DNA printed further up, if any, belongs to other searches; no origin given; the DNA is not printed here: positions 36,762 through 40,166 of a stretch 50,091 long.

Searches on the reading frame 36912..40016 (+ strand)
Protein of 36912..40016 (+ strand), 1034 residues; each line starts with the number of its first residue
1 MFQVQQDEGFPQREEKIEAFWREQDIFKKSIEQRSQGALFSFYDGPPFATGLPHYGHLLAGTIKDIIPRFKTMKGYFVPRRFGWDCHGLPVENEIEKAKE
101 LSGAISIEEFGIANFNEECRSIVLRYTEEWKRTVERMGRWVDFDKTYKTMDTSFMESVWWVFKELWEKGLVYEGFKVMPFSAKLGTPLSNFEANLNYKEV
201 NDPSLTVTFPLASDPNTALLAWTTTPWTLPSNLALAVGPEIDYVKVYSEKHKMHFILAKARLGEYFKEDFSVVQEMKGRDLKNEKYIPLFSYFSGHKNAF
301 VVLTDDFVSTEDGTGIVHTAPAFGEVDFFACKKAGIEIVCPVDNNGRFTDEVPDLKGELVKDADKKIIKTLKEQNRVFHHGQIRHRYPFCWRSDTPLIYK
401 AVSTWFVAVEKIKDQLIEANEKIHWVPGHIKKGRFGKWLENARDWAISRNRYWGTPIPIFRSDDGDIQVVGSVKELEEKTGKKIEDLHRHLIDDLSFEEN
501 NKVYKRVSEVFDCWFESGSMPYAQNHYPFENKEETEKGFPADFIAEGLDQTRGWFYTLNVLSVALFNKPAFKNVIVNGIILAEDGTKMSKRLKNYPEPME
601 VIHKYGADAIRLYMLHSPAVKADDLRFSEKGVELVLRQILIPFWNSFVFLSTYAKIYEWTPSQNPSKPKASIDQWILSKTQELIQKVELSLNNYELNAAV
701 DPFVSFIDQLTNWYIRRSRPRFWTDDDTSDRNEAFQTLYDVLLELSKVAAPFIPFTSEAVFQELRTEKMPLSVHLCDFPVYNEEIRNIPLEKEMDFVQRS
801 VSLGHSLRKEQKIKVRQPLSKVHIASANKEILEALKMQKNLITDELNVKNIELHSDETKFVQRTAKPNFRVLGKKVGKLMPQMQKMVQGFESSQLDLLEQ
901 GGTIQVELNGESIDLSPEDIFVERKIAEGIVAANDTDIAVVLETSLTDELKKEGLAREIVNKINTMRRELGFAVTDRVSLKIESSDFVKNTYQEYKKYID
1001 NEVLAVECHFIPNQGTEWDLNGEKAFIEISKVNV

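Call 13: find_related_loci(query=window:36912-40016:+, collection=genome_contigs, flank=10000)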
Query window:36912-40016:+ (1034 aa) in genome_contigs; peptide patterns used: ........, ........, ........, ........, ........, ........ (x = any residue, [..] = any of these).
599 stretches matched a pattern (row limit reached: there are more); 594 encode a relative of the query (tblastn E <= 1e-3); the best 80 are kept; 80 distinct loci.
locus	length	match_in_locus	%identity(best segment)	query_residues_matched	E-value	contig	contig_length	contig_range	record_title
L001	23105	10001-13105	74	1-1033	0e+0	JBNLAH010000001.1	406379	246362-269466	MAG: Parachlamydiales bacterium isolate C2.bin.8.permissive NODE_1_length_406379_cov_15.048410, whole genome shotgun seq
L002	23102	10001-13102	67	1-1031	0e+0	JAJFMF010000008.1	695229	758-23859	MAG: Chlamydiae bacterium isolate OFTM116 OFTM116_7, whole genome shotgun sequence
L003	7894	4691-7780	67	1-1032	0e+0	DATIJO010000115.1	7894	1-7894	MAG TPA_asm: Chlamydiales bacterium isolate SMAG_U15693 k141_738157, whole genome shotgun sequence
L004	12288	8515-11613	67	1-1032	0e+0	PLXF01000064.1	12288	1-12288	MAG: Parachlamydiales bacterium isolate palsa_1448 73.20120700_P3D.493_contig_445379, whole genome shotgun sequence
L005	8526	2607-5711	67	1-1029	0e+0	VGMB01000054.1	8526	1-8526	MAG: Chlamydiae bacterium isolate M_surface_9_m2_137 M_surface_9_m2_137_Ga0194116_10011388, whole genome shotgun sequenc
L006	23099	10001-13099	67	1-1029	0e+0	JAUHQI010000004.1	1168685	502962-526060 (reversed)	MAG: Candidatus Sacchlamyda saccharinae isolate RhabSjap6 c_000000000004, whole genome shotgun sequence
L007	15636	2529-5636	67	1-1032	0e+0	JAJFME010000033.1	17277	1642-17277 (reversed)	MAG: Chlamydiae bacterium isolate OFTM171 OFTM171_32, whole genome shotgun sequence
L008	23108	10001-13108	68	1-1032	0e+0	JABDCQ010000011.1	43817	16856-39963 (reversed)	MAG: Chlamydiae bacterium isolate BWMinHeated_Nextera29_MAG2 3300020829.a:Ga0207097_1012, whole genome shotgun sequence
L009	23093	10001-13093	67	1-1029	0e+0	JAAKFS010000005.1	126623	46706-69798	MAG: Chlamydiae bacterium isolate KR126_chlam_1 KR126chlam1_5, whole genome shotgun sequence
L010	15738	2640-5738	66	1-1032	0e+0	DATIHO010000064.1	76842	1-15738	MAG TPA_asm: Chlamydiales bacterium isolate SMAG_U15640 k141_132455, whole genome shotgun sequence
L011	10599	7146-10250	66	1-1030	0e+0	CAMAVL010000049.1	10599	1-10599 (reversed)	MAG: Chlamydia trachomatis isolate MaH-04nov19-293 genome assembly, contig: MaH-04nov19-C16059, whole genome shotgun seq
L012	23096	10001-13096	65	1-1031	0e+0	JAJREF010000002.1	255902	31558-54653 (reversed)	MAG: Rhabdochlamydiaceae bacterium isolate LVE1205-5 contig_2251, whole genome shotgun sequence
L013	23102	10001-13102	66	1-1029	0e+0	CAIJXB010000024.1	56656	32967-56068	MAG: uncultured Chlamydiae bacterium isolate MJ-time_bin-9202 genome assembly, contig: bin-9202:24/68, whole genome shot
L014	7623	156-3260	66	1-1030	0e+0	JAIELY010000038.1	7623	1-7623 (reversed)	MAG: Rhabdochlamydiaceae bacterium isolate co.spades.CONCOCT.1kb_142 c_000000000436, whole genome shotgun sequence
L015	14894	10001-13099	64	1-1033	0e+0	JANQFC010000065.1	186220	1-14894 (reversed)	MAG: Chlamydiales bacterium isolate PL23a_bin.60 k99_3099759, whole genome shotgun sequence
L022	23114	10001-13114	64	1-1032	0e+0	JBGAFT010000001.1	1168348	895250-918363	MAG: bacterium isolate MAG_MBR_H125.77 MBRH125-77_opera_contig_16, whole genome shotgun sequence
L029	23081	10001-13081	64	7-1033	0e+0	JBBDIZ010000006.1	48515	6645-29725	MAG: Simkaniaceae bacterium isolate LejiaA_41_40 Lejia_A_1224_length_48515_cov_26, whole genome shotgun sequence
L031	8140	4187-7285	63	8-1034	0e+0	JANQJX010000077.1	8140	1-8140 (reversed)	MAG: Simkania sp. isolate PL25a_bin.130 k99_2920266, whole genome shotgun sequence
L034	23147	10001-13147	63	1-1032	0e+0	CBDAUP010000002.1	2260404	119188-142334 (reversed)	MAG: Parachlamydiaceae bacterium isolate 80808b01-bdcd-45dd-a412-a3e3b2eb81fe genome assembly, contig: contig_2, whole g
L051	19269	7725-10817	63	1-1027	0e+0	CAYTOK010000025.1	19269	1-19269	MAG TPA_asm: uncultured bacterium isolate SRP286056_co2_187 genome assembly, contig: NODE_4314_length_19269_cov_8.797023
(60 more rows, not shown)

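Call 22: search_protein_families(library=pfam, proteins=[L001:8537-9166:-, L001:7611-8312:-, L001:6702-7586:+, L001:6089-6715:+, L001:1851-3488:+, L004:6517-7362:-, L004:3207-3983:-, L004:1402-2619:+, L034:2794-3813:-, L034:3810-4493:-], max_evalue=0.01)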
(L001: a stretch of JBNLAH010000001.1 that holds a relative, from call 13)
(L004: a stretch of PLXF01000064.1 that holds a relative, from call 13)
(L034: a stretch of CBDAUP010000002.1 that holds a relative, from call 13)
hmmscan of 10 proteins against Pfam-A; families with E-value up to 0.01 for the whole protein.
L001:8537-9166:- (209 aa): 0 families

L001:7611-8312:- (233 aa): 0 families

L001:6702-7586:+ (294 aa): 1 family
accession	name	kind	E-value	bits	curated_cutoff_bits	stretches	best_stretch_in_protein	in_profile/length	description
PF08843.17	AbiEii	-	1.2e-40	140.4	22.5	1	39-238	1-200/238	Nucleotidyl transferase AbiEii toxin, Type IV TA system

L001:6089-6715:+ (208 aa): 1 family
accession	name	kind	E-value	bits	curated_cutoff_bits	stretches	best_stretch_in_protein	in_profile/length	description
PF13338.12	AbiEi_4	-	8.7e-08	32.6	25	1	12-58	3-49/49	Transcriptional regulator, AbiEi antitoxin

L001:1851-3488:+ (545 aa): 0 families

L004:6517-7362:- (281 aa): 1 family
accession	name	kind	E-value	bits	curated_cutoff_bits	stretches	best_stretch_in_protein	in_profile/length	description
PF01734.28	Patatin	-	4.9e-33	115.4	27.7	1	31-189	1-190/191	Patatin-like phospholipase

L004:3207-3983:- (258 aa): 4 families
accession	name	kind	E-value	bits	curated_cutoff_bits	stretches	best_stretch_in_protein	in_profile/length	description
PF13411.12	MerR_1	-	4.8e-20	71.9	21.6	1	3-69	1-66/69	MerR HTH family regulatory protein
PF07739.18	TipAS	-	6.4e-20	72.2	23.8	1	154-251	18-116/117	TipAS antibiotic-recognition domain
PF00376.29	MerR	-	1.4e-14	54.1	28.2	1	4-41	1-38/38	MerR family regulatory protein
PF09278.17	MerR-DNA-bind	-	4.7e-05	24.4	25.4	1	48-102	3-63/65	MerR, DNA binding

L004:1402-2619:+ (405 aa): 20 families
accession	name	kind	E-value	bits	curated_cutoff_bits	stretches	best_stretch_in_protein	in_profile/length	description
PF25174.1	Beta-prop_THOC3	-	9.7e-14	51.4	305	2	137-280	51-194/272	THOC3 beta-propeller domain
PF10282.15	Lactonase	-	4.1e-10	39.8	21.7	1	166-248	235-322/344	Lactonase, 7-bladed beta-propeller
PF21783.3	YNCE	-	2.2e-09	37.5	27.1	1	85-186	23-123/339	YNCE-like beta-propeller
PF24814.1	WD40_Prp19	-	2.6e-08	33.7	320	1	55-211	54-213/281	Prp19 WD40 domain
PF25175.1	Beta-prop_WDR5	-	8.8e-08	32.2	250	1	25-132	109-220/296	WDR5 beta-propeller domain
PF02239.22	Cytochrom_D1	-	3.7e-07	29.5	25.5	1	148-248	8-108/368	Cytochrome D1 heme domain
PF24817.1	WD40_WDHD1_1st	-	3.9e-07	30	109.9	1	48-137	83-174/291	WDHD1 first WD40 domain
PF24684.1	Vgb_lyase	-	4.1e-07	29.5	50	1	54-272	58-279/290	Virginiamycin B lyase family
PF23414.1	Beta-prop_EML_2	-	1.4e-06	28.4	90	1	59-177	7-126/266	Echinoderm microtubule-associated protein second beta-propeller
PF08450.18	SGL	-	1.6e-06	28.3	26.3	1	93-276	41-244/246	SMP-30/Gluconolactonase/LRE-like region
PF01731.26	Arylesterase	-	2.2e-05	25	21.3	0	163-204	42-83/86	Arylesterase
PF25168.1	Beta-prop_WDR36-Utp21_2nd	-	3.1e-05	23.9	84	1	68-193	175-300/335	WDR36/Utp21 second beta-propeller domain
PF24807.1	WD40_CDC20-Fz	-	3.1e-05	23.9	200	1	26-174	23-176/292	CDC20/Fizzy WD40 domain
PF00400.38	WD40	-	5.9e-05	23.9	27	0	54-78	15-39/39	WD domain, G-beta repeat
PF20010.5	Collagen_trimer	-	6.9e-05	23.3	23.8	0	54-67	12-25/49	Collagen trimerization domain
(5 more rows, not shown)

L034:2794-3813:- (339 aa): 1 family
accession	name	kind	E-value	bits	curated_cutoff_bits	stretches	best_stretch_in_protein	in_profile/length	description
PF08843.17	AbiEii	-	2.5e-41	142.6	22.5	1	39-323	2-234/238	Nucleotidyl transferase AbiEii toxin, Type IV TA system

L034:3810-4493:- (227 aa): 1 family
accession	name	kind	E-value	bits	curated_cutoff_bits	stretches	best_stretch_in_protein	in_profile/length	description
PF19570.5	DUF6088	-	3.2e-48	164.2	25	1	33-203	1-171/172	Family of unknown function (DUF6088)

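Call 23: search_protein_families(library=pfam, proteins=[L022:6492-7652:+, L022:7787-8344:+, L022:8696-9214:-, L013:8728-9411:-, L013:7032-8429:-, L013:6275-6823:-, L009:7336-8535:+, L009:5400-6698:+, L010:889-1731:+, L051:4403-5434:-], max_evalue=0.01)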
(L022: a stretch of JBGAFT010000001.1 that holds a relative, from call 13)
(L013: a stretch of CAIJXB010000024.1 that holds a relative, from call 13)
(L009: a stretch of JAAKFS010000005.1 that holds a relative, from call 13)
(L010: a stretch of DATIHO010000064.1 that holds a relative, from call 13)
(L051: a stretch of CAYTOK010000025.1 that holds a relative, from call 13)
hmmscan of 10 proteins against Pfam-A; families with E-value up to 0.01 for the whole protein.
L022:6492-7652:+ (386 aa): 2 families
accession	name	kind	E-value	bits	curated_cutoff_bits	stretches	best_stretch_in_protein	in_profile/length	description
PF06250.17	YhcG_C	-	5.5e-66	221.7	32.5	1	205-360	2-157/157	YhcG PDDEXK nuclease domain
PF17761.7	DUF1016_N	-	3.1e-40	137.9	32.8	1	42-183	1-137/137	DUF1016 N-terminal domain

L022:7787-8344:+ (185 aa): 2 families
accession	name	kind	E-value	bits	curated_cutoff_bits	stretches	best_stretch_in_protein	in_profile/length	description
PF14526.11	Cass2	-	1.8e-25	90.4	27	1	26-182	3-150/150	Integron-associated effector binding protein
PF06445.20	GyrI-like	-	2.2e-16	60.9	26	1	26-182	6-154/155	GyrI-like small molecule binding domain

L022:8696-9214:- (172 aa): 5 families
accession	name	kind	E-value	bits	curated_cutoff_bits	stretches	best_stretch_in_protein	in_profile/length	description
PF13238.12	AAA_18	-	0.00029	21.7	29.4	1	11-54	3-44/128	AAA domain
PF13207.12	AAA_17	-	0.0014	19.4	27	1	12-42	1-31/136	AAA domain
PF13671.12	AAA_33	-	0.002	18.9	27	1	10-28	3-21/143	AAA domain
PF19975.5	DO-GTPase1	-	0.005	16.6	27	1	11-32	2-23/271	Double-GTPase 1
PF13479.12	AAA_24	-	0.0061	16.9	27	1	6-32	2-28/195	AAA domain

L013:8728-9411:- (227 aa): 0 families

L013:7032-8429:- (465 aa): 2 families
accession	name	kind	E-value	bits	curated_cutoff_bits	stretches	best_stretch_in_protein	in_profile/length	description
PF22839.2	DUF7015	-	0.0013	19.3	35.2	0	18-84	25-90/100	Domain of unknown function (DUF7015)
PF25523.1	Ig_RIMBP2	-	0.0058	17.1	27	0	403-430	33-60/105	RIMBP2-like, immunoglobulin-like domain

L013:6275-6823:- (182 aa): 1 family
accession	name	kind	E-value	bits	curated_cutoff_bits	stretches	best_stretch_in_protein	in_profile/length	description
PF07209.17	DUF1415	-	1.8e-60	204.1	26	1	6-172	1-169/171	Protein of unknown function (DUF1415)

L009:7336-8535:+ (399 aa): 2 families
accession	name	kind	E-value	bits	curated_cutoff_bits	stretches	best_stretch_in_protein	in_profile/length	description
PF01262.27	AlaDh_PNT_C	-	9.9e-14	51.7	23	1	244-376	79-213/214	Alanine dehydrogenase/PNT, C-terminal domain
PF05222.21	AlaDh_PNT_N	-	3.3e-09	37.5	30.4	1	26-137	6-117/136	Alanine dehydrogenase/PNT, N-terminal domain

L009:5400-6698:+ (432 aa): 7 families
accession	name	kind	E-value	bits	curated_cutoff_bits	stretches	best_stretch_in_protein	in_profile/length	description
PF02562.22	PhoH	-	2.2e-48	164.9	27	1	220-427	2-199/205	PhoH-like protein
PF13638.12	PIN_4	-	1.4e-26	93.8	21.9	1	6-141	1-132/132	PIN domain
PF13604.12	AAA_30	-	3.2e-10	40.5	27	1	223-386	2-128/191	AAA domain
PF13245.12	AAA_19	-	4.4e-06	27.4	25.1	1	339-386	82-129/134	AAA domain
PF13401.12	AAA_22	-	2.2e-05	25.2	27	0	346-385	84-125/130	AAA domain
PF13086.12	AAA_11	-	0.00058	20.1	27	0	351-385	217-249/257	AAA domain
PF00270.35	DEAD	-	0.008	16.4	26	0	227-286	4-61/167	DEAD/DEAH box helicase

L010:889-1731:+ (280 aa): 2 families
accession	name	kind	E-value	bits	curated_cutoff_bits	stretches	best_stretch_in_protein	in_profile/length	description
PF09825.15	BPL_N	-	8.5e-71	238.6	24.2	1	32-275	3-261/283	Biotin-protein ligase, N terminal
PF07685.20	GATase_3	-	0.0092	16.1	27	0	76-124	39-89/196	CobB/CobQ-like glutamine amidotransferase domain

L051:4403-5434:- (343 aa): 1 family
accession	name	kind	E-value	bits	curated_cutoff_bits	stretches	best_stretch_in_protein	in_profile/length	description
PF08843.17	AbiEii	-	7.9e-38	131.2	22.5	1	38-322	1-233/238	Nucleotidyl transferase AbiEii toxin, Type IV TA system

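Call 38: search_protein_families(library=pfam, proteins=[L031:1988-3064:-, L031:1002-1991:-, L008:2-835:+, L029:8464-9243:+], max_evalue=0.1)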
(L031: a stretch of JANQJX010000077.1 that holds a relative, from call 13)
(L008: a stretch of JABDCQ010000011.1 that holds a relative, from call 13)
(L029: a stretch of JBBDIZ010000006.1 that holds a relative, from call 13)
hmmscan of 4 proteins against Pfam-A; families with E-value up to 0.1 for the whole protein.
L031:1988-3064:- (358 aa): 1 family
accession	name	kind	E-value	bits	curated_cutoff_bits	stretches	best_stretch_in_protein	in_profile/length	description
PF00589.27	Phage_integrase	-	1.6e-27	96.8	27.1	1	176-339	3-171/172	Phage integrase family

L031:1002-1991:- (329 aa): 0 families

L008:2-835:+ (278 aa): 2 families
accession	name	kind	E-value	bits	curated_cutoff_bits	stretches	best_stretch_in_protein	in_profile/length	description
PF00589.27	Phage_integrase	-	1.1e-28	100.5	27.1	1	98-258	6-171/172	Phage integrase family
PF24624.1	Int_N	-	0.076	14.2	27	0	7-83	27-97/100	Phage integrase, N-terminal domain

L029:8464-9243:+ (259 aa): 10 families
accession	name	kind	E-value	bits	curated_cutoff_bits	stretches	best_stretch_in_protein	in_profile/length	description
PF13411.12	MerR_1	-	2.9e-20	72.6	21.6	1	4-70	1-66/69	MerR HTH family regulatory protein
PF07739.18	TipAS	-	3.2e-19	70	23.8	1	156-252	19-116/117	TipAS antibiotic-recognition domain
PF00376.29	MerR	-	4.4e-16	58.8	28.2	1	5-42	1-38/38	MerR family regulatory protein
PF02403.27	Seryl_tRNA_N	-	0.0055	17.4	28.2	1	66-119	19-72/108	Seryl-tRNA synthetase N-terminal domain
PF09278.17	MerR-DNA-bind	-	0.0071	17.4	25.4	1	49-94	3-54/65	MerR, DNA binding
PF04136.21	COG3_N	-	0.009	16.4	27.9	0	81-121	82-122/147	Conserved oligomeric Golgi complex subunit 3, N-terminal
PF12728.13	HTH_17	-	0.0092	16.7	27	1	4-51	2-47/51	Helix-turn-helix domain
PF05130.17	FlgN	-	0.023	15.5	30.5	0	56-109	17-70/147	FlgN protein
PF21267.3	UBAP-1_UBA2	-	0.023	14.9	27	1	50-81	2-33/39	Ubiquitin-associated protein 1, UBA2 domain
PF24516.1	ARM_KNTC1_2nd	-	0.098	13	27.4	0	175-221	41-87/165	KNTC1 second ARM-repeats domain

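Call 83: search_protein_families(library=pfam, alignment_id=A3, max_evalue=0.00001)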
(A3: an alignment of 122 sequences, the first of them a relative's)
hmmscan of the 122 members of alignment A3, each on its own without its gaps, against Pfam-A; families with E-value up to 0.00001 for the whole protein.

A. member 1, L001:1851-3488:+ (545 aa): 0 families

B. families by the number of members that match (of 122 scanned): 109 families (the first 25 are shown)
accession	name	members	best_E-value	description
PF00583.31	Acetyltransf_1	6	1.2e-19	Acetyltransferase (GNAT) family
PF08843.17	AbiEii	5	2.2e-42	Nucleotidyl transferase AbiEii toxin, Type IV TA system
PF13508.13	Acetyltransf_7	5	1.4e-16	Acetyltransferase (GNAT) domain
PF13673.13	Acetyltransf_10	4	3.8e-24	Acetyltransferase (GNAT) domain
PF13310.11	Virulence_RhuM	3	4.2e-106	Virulence protein RhuM family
PF07209.17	DUF1415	3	1.8e-60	Protein of unknown function (DUF1415)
PF19570.5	DUF6088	3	3.2e-48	Family of unknown function (DUF6088)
PF17761.7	DUF1016_N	2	7.6e-44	DUF1016 N-terminal domain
PF01636.29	APH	2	4.8e-40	Phosphotransferase enzyme family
PF01177.27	Asp_Glu_race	2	1.2e-34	Asp/Glu/Hydantoin racemase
PF14022.11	DUF4238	2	1e-26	Protein of unknown function (DUF4238)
PF13749.12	HATPase_c_4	2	5.9e-25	Putative ATP-dependent DNA helicase recG C-terminal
PF13847.12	Methyltransf_31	2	3.4e-20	Methyltransferase domain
PF13649.12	Methyltransf_25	2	1.9e-18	Methyltransferase domain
PF01209.24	Ubie_methyltran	2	5.1e-17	ubiE/COQ5 methyltransferase family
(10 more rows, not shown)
